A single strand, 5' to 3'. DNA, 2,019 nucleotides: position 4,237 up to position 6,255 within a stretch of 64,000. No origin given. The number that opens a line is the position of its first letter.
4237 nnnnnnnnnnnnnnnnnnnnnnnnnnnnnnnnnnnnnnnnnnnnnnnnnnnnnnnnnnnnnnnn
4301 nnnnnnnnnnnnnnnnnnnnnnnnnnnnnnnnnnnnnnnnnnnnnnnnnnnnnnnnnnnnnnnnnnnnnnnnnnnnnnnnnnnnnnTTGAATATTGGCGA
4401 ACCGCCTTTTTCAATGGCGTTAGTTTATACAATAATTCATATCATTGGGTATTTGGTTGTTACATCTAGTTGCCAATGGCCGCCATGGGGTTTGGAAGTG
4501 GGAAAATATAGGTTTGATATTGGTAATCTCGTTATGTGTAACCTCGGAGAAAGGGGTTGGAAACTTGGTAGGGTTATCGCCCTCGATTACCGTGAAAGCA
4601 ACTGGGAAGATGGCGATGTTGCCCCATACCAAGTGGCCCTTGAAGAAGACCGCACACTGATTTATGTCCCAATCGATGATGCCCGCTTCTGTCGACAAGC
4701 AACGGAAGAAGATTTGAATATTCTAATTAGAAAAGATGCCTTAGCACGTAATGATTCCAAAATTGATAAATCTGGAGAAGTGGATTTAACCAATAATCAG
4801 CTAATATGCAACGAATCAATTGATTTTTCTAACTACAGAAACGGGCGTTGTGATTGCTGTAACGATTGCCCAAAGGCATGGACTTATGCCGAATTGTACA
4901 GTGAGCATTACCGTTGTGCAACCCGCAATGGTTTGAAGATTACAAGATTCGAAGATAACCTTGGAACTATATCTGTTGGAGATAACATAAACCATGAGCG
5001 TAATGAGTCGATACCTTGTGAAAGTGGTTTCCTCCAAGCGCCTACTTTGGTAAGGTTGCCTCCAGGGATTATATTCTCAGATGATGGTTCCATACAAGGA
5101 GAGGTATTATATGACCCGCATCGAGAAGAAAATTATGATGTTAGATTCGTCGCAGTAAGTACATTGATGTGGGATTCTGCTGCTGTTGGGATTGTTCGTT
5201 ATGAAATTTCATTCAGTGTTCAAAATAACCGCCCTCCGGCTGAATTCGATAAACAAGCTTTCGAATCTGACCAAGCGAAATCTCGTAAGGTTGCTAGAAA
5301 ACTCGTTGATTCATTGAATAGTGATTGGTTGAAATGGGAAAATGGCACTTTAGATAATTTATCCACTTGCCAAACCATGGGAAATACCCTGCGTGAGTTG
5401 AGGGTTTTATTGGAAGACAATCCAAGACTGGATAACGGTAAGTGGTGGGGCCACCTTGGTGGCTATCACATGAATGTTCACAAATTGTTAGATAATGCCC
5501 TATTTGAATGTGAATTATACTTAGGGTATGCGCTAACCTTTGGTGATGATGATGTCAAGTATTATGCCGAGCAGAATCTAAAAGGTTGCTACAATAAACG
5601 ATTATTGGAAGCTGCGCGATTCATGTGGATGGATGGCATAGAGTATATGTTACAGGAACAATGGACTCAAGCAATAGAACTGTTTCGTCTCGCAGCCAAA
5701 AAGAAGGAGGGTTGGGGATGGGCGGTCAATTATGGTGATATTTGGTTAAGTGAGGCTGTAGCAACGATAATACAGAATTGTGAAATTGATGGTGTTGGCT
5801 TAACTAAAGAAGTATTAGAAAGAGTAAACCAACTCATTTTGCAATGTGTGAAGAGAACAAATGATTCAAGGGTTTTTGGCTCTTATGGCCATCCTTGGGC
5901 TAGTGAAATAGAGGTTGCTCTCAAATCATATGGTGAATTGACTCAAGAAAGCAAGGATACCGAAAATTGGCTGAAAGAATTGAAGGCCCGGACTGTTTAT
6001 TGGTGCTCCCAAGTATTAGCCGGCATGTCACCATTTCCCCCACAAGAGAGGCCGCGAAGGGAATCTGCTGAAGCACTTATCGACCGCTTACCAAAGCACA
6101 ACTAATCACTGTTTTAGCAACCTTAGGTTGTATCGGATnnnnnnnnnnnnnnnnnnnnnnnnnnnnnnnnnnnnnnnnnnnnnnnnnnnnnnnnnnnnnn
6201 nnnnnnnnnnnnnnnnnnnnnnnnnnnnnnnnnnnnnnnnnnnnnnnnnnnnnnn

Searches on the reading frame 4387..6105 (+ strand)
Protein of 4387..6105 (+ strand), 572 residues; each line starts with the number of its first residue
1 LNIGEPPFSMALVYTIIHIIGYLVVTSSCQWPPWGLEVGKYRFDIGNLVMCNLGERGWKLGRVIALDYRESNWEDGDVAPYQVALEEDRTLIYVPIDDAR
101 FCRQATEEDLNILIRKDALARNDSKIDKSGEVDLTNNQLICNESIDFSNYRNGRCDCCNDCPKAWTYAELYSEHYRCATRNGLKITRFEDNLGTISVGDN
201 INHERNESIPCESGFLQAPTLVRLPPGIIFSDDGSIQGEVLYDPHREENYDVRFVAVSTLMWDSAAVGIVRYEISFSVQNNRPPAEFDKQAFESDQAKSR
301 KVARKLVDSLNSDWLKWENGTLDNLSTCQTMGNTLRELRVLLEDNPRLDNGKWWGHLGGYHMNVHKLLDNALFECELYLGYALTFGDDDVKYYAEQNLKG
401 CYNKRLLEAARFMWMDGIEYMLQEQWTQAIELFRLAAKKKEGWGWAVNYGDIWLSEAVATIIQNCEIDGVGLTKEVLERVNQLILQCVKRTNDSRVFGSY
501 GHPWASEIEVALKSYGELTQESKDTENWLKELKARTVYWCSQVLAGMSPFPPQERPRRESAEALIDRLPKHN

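Call 3: search_protein_families(library=pfam, proteins=[window:4387-6105:+], max_evalue=0.01)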
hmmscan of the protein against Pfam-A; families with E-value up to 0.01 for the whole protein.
window:4387-6105:+ (572 aa): 0 families

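Call 4: search_protein_families(library=ncbifam, proteins=[window:4387-6105:+], max_evalue=0.01)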
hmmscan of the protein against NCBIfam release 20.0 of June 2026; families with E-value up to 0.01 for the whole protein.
window:4387-6105:+ (572 aa): 0 families

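Call 76: find_encoding_contigs(protein=window:4387-6105:+, flank=6000, max_places=4)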
Protein window:4387-6105:+ (572 aa): no gene with exactly this product is on record in the collection.
